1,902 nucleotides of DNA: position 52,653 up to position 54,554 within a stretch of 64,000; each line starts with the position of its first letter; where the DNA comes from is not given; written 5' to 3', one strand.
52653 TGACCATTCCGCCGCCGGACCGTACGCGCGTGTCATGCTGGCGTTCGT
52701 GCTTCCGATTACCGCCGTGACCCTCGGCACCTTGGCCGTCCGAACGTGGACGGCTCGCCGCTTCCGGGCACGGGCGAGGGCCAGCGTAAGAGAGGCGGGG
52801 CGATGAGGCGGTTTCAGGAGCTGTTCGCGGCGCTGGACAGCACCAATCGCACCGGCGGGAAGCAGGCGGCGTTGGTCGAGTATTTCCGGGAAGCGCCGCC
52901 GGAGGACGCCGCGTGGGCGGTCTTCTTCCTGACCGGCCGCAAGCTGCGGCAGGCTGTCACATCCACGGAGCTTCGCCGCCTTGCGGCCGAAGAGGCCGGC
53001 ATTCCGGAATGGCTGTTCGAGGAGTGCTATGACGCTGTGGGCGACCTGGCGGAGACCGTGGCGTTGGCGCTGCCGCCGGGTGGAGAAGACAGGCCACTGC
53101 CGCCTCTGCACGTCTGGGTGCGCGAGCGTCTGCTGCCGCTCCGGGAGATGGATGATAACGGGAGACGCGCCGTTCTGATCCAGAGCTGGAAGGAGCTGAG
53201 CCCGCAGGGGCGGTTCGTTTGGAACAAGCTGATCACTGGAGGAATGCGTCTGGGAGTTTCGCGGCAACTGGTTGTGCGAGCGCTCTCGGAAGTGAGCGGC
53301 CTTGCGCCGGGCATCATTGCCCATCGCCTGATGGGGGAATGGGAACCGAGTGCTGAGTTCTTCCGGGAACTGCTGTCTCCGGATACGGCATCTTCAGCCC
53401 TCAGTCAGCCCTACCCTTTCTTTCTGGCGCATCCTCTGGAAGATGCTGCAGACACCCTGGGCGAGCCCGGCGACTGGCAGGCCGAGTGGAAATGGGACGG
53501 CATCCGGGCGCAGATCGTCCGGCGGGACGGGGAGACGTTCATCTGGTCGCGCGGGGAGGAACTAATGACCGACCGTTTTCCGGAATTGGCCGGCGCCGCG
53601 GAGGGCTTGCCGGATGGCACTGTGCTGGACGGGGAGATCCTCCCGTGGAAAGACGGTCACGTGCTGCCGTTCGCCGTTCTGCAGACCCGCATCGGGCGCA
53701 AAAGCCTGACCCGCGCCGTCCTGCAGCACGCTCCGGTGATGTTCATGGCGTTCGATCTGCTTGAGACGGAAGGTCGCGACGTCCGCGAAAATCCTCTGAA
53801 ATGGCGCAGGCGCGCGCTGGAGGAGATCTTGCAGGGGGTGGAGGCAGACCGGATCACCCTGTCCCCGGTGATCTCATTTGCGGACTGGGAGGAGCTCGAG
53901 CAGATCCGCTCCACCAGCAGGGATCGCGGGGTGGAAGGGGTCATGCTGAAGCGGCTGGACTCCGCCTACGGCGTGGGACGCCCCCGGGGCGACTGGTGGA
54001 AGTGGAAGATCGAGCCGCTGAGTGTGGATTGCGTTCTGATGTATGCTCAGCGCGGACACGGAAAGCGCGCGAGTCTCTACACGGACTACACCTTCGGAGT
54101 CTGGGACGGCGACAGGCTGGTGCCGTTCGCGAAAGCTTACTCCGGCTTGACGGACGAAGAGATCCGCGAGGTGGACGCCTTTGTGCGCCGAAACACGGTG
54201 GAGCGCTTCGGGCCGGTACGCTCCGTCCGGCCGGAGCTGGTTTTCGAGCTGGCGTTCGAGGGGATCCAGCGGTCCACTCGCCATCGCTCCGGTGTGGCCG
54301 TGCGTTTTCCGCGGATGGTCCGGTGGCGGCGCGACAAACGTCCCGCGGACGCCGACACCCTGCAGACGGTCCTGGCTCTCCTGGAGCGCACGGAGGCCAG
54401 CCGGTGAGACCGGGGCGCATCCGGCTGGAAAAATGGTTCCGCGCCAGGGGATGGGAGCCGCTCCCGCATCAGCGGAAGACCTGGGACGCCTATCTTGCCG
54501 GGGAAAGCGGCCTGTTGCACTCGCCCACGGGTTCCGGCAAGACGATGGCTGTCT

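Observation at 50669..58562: Expanded six-gene ligase-associated DNA damage-response operon with fully overlapping start/stop codons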

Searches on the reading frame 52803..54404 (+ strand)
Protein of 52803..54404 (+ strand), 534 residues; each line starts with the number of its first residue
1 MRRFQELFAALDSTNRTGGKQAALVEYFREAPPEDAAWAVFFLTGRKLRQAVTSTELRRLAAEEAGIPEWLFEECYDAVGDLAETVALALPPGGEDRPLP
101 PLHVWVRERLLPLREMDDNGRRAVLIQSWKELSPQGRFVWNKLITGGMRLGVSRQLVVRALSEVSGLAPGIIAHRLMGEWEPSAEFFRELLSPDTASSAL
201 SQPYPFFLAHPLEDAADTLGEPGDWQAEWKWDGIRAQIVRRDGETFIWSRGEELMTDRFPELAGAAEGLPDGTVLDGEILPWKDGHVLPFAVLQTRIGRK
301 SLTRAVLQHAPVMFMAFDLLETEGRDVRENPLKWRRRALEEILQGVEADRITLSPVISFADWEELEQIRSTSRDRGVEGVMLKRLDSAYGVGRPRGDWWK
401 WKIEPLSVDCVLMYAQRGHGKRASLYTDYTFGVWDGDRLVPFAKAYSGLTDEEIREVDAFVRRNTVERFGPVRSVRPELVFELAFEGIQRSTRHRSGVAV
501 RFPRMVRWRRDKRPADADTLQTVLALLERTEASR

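Call 6: search_protein_families(library=ncbifam, proteins=[window:52803-54404:+])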
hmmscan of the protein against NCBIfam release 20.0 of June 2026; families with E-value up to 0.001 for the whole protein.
window:52803-54404:+ (534 aa): 13 families
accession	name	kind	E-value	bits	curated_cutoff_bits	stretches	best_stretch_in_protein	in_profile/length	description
NF006701.0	PRK09247.1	equivalog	2.8e-228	759.3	543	1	1-530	1-538/540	ATP-dependent DNA ligase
TIGR04120.1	DNA_lig_bact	equivalog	4.4e-202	672.7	400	1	3-527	2-526/526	cisplatin damage response ATP-dependent DNA ligase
NF002868.0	PRK03180.1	equivalog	9.7e-60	202.7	641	1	121-528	97-507/509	ATP-dependent DNA ligase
NF041331.1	LigA_Halo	equivalog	1.2e-55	189.1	830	1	213-526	237-550/552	ATP-dependent DNA ligase LigA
TIGR00574.1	dnl1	superfamily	7.1e-46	157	217.8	1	133-527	91-526/527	ATP-dependent DNA ligase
TIGR02779.1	NHEJ_ligase_lig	equivalog_domain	1.3e-42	146.1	227.75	1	223-504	14-293/302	non-homologous end-joining DNA ligase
TIGR02776.1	NHEJ_ligase_prk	equivalog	7.7e-36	124.1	373.2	1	224-501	6-282/587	DNA ligase D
NF007210.0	PRK09632.1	equivalog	2.7e-35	121.9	989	1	222-516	493-776/781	ATP-dependent DNA ligase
NF006078.0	PRK08224.1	equivalog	7.2e-29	100.8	296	1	215-413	16-208/350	ATP-dependent DNA ligase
NF004628.0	PRK05972.1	subfamily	8.5e-28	96.9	895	1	196-495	232-529/870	ATP-dependent DNA ligase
NF007211.0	PRK09633.1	equivalog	4.6e-21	74.8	774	1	221-491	14-288/610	DNA ligase D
NF005796.0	PRK07636.1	subfamily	1.7e-20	73.4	337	1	223-400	18-183/275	ATP-dependent DNA ligase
NF006592.0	PRK09125.1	equivalog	2.2e-08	33.4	200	1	224-421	45-219/283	DNA ligase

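Call 7: search_protein_families(library=pfam, proteins=[window:52803-54404:+])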
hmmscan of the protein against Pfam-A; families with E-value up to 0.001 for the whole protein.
window:52803-54404:+ (534 aa): 4 families
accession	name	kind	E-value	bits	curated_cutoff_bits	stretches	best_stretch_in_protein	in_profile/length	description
PF01068.26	DNA_ligase_A_M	-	3.1e-36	125.4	26.2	1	207-402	2-204/204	ATP dependent DNA ligase domain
PF04675.19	DNA_ligase_A_N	-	6.2e-15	56.2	24.6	1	2-162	3-174/174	DNA ligase N terminus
PF04679.21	DNA_ligase_A_C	-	3.5e-12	47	27.5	1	423-512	2-94/94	ATP dependent DNA ligase C terminal region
PF09414.15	RNA_ligase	-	0.0002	22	27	1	224-401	2-170/171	RNA ligase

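Call 9: find_related_loci(query=window:52803-54404:+, collection=genome_contigs, flank=10000)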
Query window:52803-54404:+ (534 aa) in genome_contigs; peptide patterns used: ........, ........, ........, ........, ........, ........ (x = any residue, [..] = any of these).
600 stretches matched a pattern (row limit reached: there are more); 575 encode a relative of the query (tblastn E <= 1e-3); the best 80 are kept; 80 distinct loci.
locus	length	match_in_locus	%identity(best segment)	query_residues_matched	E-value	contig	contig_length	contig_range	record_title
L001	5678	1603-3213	65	4-527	0e+0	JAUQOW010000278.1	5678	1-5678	MAG: Chloroflexota bacterium isolate BF4.bins.103.201808 NODE_21324_length_5678_cov_3.704558, whole genome shotgun seque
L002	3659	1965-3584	64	1-527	0e+0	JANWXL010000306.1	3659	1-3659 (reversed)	MAG: Roseiflexus sp. isolate SKYG45 k141_160686, whole genome shotgun sequence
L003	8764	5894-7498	62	1-534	0e+0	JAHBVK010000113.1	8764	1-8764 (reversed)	MAG: Anaerolineae bacterium isolate ACE_CHL13 CHL13_113, whole genome shotgun sequence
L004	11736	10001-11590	62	1-527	0e+0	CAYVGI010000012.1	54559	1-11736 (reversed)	MAG TPA_asm: uncultured Anaerolineaceae bacterium isolate SRP128890_co1_263 genome assembly, contig: NODE_1039_length_54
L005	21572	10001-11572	62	1-527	0e+0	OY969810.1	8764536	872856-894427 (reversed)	MAG: Bryobacterales bacterium isolate MFD04967.bin.c.1 genome assembly, chromosome: 1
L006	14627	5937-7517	62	1-527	0e+0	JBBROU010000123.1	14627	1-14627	MAG: Bryobacterales bacterium isolate La1_metabat2.335 LA1C_B2.335_k141_3214897L_14627_cov_31.9076, whole genome shotgun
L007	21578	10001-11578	61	1-527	0e+0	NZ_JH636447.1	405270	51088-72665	Zavarzinella formosa DSM 19928 Scaffold9, whole genome shotgun sequence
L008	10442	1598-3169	61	1-527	0e+0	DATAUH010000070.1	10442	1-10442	MAG TPA_asm: Bryobacteraceae bacterium isolate SMAG_U5567 k141_1870725, whole genome shotgun sequence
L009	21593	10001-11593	60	1-527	0e+0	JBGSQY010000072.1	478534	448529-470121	MAG: Bythopirellula sp. isolate JTS-AC344 k141_1791363, whole genome shotgun sequence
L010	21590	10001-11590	62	1-533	0e+0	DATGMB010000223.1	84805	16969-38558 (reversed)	MAG TPA_asm: Bryobacteraceae bacterium isolate SMAG_U9901 k141_298111, whole genome shotgun sequence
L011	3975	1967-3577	59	1-527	0e+0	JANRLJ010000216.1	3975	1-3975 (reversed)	MAG: bacterium isolate bins.192 k141_4034704, whole genome shotgun sequence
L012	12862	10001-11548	60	4-527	0e+0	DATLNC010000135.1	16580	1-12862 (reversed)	MAG TPA_asm: Thermoanaerobaculia bacterium isolate SMAG_U13790 k141_3278987, whole genome shotgun sequence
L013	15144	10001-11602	60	1-527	0e+0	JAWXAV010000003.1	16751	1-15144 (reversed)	MAG: Bythopirellula sp. isolate MP5IB2.151 k99_8627, whole genome shotgun sequence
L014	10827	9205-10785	61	1-528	0e+0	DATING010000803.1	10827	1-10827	MAG TPA_asm: Longimicrobium sp. isolate SMAG_U15790 k141_4082753, whole genome shotgun sequence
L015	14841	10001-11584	61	1-527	0e+0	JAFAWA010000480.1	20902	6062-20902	MAG: Terriglobia bacterium isolate CP_BM_RX_50 BM_RX_k147_5746874, whole genome shotgun sequence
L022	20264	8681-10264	59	1-527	0e+0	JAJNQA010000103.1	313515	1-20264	MAG: Heliomicrobium sp. isolate MAG_31 k141_422044, whole genome shotgun sequence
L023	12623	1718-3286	64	4-527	0e+0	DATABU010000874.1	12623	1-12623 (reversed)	MAG TPA_asm: Longimicrobiaceae bacterium isolate SMAG_U6706 k141_2648826, whole genome shotgun sequence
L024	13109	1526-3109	59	1-527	0e+0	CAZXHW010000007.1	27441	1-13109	MAG TPA_asm: uncultured Heliomicrobium sp. isolate binchicken_co199_63 genome assembly, contig: NODE_1436_length_27441_c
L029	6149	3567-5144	60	1-527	0e+0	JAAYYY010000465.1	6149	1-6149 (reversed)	MAG: Chloroflexota bacterium isolate AS06rmzACSIP_272 350201_AS06, whole genome shotgun sequence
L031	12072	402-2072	58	1-527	0e+0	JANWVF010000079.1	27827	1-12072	MAG: Thermoflexales bacterium isolate SKYG109 k141_348774, whole genome shotgun sequence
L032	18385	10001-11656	59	1-527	0e+0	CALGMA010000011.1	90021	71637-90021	MAG: uncultured Anaerolineae bacterium isolate N1_Bin_Bin_113_sub_1 genome assembly, contig: c_000000117075, whole genom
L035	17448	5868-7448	61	1-528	0e+0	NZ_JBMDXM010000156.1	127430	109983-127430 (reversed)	MAG: Longimicrobium sp. isolate FBaRs1_5 FBaRs1_contig156, whole genome shotgun sequence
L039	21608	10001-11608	60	1-534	0e+0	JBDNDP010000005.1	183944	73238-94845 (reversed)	MAG: Aggregatilineales bacterium isolate RM_bin19_OCT21 C5, whole genome shotgun sequence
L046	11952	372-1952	62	1-527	0e+0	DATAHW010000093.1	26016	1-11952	MAG TPA_asm: Gemmatimonadales bacterium isolate SMAG_U6867 k141_3988620, whole genome shotgun sequence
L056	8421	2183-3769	60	1-527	0e+0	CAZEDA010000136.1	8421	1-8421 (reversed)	MAG TPA_asm: uncultured Rhodocyclaceae bacterium isolate binchicken_co214_147 genome assembly, contig: NODE_10775_length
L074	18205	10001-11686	55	1-526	0e+0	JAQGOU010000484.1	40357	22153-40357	MAG: Verrucomicrobiales bacterium isolate RYN_621 scaffold_730521, whole genome shotgun sequence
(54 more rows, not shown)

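Call 37: search_protein_families(library=pfam, proteins=[L029:1954-3432:+, L032:6759-8486:+, L032:8554-9969:-, L035:4983-5765:+, L035:5061-5990:-, L046:2010-2831:+, L056:3817-4515:+, L056:4570-5136:+, L074:11727-12263:+, L004:9355-9651:+], max_evalue=0.01)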
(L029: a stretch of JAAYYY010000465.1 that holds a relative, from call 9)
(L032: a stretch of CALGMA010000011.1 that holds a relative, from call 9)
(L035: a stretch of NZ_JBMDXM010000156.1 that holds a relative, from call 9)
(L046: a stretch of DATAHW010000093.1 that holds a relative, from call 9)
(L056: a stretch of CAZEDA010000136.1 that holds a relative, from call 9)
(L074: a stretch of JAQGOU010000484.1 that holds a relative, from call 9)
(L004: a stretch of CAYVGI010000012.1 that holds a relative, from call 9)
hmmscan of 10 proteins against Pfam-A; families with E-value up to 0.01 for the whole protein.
L029:1954-3432:+ (492 aa): 0 families

L032:6759-8486:+ (575 aa): 1 family
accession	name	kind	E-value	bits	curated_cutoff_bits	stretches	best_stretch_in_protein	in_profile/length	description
PF02415.23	Chlam_PMP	-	0.0022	18.5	20.6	1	319-336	2-19/19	Chlamydia polymorphic membrane protein (Chlamydia_PMP) repeat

L032:8554-9969:- (471 aa): 1 family
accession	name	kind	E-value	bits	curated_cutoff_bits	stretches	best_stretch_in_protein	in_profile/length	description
PF00067.27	p450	-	1e-90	305.2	22.8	1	47-447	19-441/462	Cytochrome P450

L035:4983-5765:+ (260 aa): 0 families

L035:5061-5990:- (309 aa): 0 families

L046:2010-2831:+ (273 aa): 0 families

L056:3817-4515:+ (232 aa): 1 family
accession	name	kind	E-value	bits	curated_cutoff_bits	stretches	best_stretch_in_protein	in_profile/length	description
PF09865.15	DUF2092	-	0.00045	20.1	21.2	1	151-208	124-182/212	Predicted periplasmic protein (DUF2092)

L056:4570-5136:+ (188 aa): 0 families

L074:11727-12263:+ (178 aa): 1 family
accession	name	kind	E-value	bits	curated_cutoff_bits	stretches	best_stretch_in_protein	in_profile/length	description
PF14024.11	DUF4240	-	6.7e-34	117.3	27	1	1-121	1-125/129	Protein of unknown function (DUF4240)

L004:9355-9651:+ (98 aa): 0 families

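Call 63: search_protein_families(library=pfam, proteins=[L009:14943-17045:+, L022:13650-14744:+, L031:5354-6835:+, L039:14873-17305:+, L046:6191-7303:+, L032:15107-15796:+, L023:6470-8161:+, L024:6672-8060:+], max_evalue=0.001)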
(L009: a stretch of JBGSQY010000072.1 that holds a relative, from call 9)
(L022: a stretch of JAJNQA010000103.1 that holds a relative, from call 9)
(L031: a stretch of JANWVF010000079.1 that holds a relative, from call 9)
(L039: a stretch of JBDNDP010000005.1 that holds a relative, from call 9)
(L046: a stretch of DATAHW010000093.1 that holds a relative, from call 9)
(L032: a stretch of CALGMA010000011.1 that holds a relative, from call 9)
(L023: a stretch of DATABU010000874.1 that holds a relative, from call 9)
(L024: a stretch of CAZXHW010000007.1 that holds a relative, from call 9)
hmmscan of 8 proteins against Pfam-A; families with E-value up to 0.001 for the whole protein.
L009:14943-17045:+ (700 aa): 7 families
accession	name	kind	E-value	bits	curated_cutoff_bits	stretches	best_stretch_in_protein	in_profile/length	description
PF25487.1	ETR1_N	-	5.7e-36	123.1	27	1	46-142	2-97/97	Ethylene receptor 1-like, N-terminal domain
PF02518.31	HATPase_c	-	1e-32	113.3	26.4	1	426-538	1-110/111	Histidine kinase-, DNA gyrase B-, and HSP90-like ATPase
PF00072.30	Response_reg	-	4e-26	91.8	30.2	1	570-683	1-110/111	Response regulator receiver domain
PF08447.18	PAS_3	-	1e-19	71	25.6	1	194-280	2-88/89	PAS fold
PF00512.31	HisKA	-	5.1e-18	65.3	26.9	1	316-379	3-65/66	His Kinase A (phospho-acceptor) domain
PF08448.16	PAS_4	-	4.7e-07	30.5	23.1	1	197-289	21-110/110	PAS fold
PF13426.13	PAS_9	-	4.5e-05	24.1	27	1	196-286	16-103/103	PAS domain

L022:13650-14744:+ (364 aa): 0 families

L031:5354-6835:+ (493 aa): 0 families

L039:14873-17305:+ (810 aa): 4 families
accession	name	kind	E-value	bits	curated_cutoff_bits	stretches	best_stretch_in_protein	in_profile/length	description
PF00122.25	E1-E2_ATPase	-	3.9e-34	118.2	28.1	1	110-291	2-180/181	E1-E2 ATPase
PF00702.32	Hydrolase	-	3.1e-21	77.1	26.4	1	310-567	3-191/191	haloacid dehalogenase-like hydrolase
PF08282.18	Hydrolase_3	-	7.8e-05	23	20.9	0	546-590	202-246/255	haloacid dehalogenase-like hydrolase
PF00689.26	Cation_ATPase_C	-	0.00021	21.6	27.3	1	636-789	1-167/175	Cation transporting ATPase, C-terminus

L046:6191-7303:+ (370 aa): 0 families

L032:15107-15796:+ (229 aa): 2 families
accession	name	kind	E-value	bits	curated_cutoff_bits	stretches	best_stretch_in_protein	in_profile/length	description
PF13305.11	TetR_C_33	-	1.2e-16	61.7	26.8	1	104-188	1-82/103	Tetracyclin repressor-like, C-terminal domain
PF00440.29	TetR_N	-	1.6e-16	60.2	24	1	32-78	1-47/47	Bacterial regulatory proteins, tetR family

L023:6470-8161:+ (563 aa): 1 family
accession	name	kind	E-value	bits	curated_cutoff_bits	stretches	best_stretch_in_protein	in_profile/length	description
PF07313.18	AmiA-like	-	9.1e-30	104.1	27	1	326-549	2-199/202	N-acetylmuramoyl-L-alanine amidase-like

L024:6672-8060:+ (462 aa): 0 families

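Call 64: search_protein_families(library=ncbifam, proteins=[L039:14873-17305:+], max_evalue=1e-10)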
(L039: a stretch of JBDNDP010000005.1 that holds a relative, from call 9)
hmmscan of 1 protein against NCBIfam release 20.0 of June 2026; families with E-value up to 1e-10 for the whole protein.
L039:14873-17305:+ (810 aa): 18 families
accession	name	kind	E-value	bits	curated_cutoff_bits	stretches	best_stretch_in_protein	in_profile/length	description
TIGR01647.1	ATPase-IIIA_H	equivalog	1.9e-83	281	615.5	1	21-646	1-632/755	plasma-membrane proton-efflux P-type ATPase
TIGR01494.1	ATPase_P-type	subfamily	7.4e-76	255.5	62.3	3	84-338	4-242/478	HAD-IC family P-type ATPase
TIGR01525.1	ATPase-IB_hvy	subfamily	3.4e-72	244.1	346.25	2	66-501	8-427/560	heavy metal translocating P-type ATPase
TIGR01522.1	ATPase-IIA2_Ca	equivalog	1.5e-68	231.4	798.3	1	65-697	69-738/854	calcium-transporting P-type ATPase, PMR1-type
TIGR01517.1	ATPase-IIB_Ca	equivalog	9.9e-65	219.2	507.05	2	18-357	52-407/882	calcium-translocating P-type ATPase, PMCA-type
TIGR01116.1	ATPase-IIA1_Ca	equivalog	9.6e-61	205.9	703.4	2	418-683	432-678/799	calcium-translocating P-type ATPase, SERCA-type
TIGR01524.1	ATPase-IIIB_Mg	equivalog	4.6e-60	203.4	610.75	1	19-617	31-672/867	magnesium-translocating P-type ATPase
TIGR01523.1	ATPase-IID_K-Na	equivalog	9.7e-53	179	645.05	3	418-676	543-826/997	potassium/sodium efflux P-type ATPase, fungal-type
TIGR01512.1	ATPase-IB2_Cd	subfamily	1e-49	169.6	313.5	2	61-332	3-258/494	cadmium family heavy metal-translocating P-type ATPase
TIGR01511.1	ATPase-IB1_Cu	subfamily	1.7e-49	169.2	397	2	86-334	53-287/542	copper-translocating P-type ATPase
NF011702.0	PRK15122.1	subfamily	3.3e-48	164.3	975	1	75-605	114-699/907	magnesium-translocating P-type ATPase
TIGR01106.1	ATPase-IIC_X-K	subfamily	2.1e-42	145.1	946.1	2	86-330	114-366/997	Na,H/K antiporter P-type ATPase subunit alpha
TIGR01657.1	P-ATPase-V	hypoth_equivalog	6.1e-40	136.6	618.25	1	509-604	764-857/1055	ATP13A2 family polyamine export P-type ATPase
NF008262.1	PRK11033.1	equivalog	5.8e-36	124.2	1005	1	99-608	218-680/731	zinc/cadmium/mercury/lead-transporting ATPase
TIGR01497.1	kdpB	equivalog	7.6e-34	116.8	527.9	2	60-499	61-485/675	potassium-transporting ATPase subunit KdpB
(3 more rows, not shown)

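Call 82: search_protein_families(library=padloc, proteins=[window:52803-54404:+], max_evalue=0.001)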
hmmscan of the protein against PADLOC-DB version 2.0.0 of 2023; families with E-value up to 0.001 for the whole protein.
window:52803-54404:+ (534 aa): 0 families
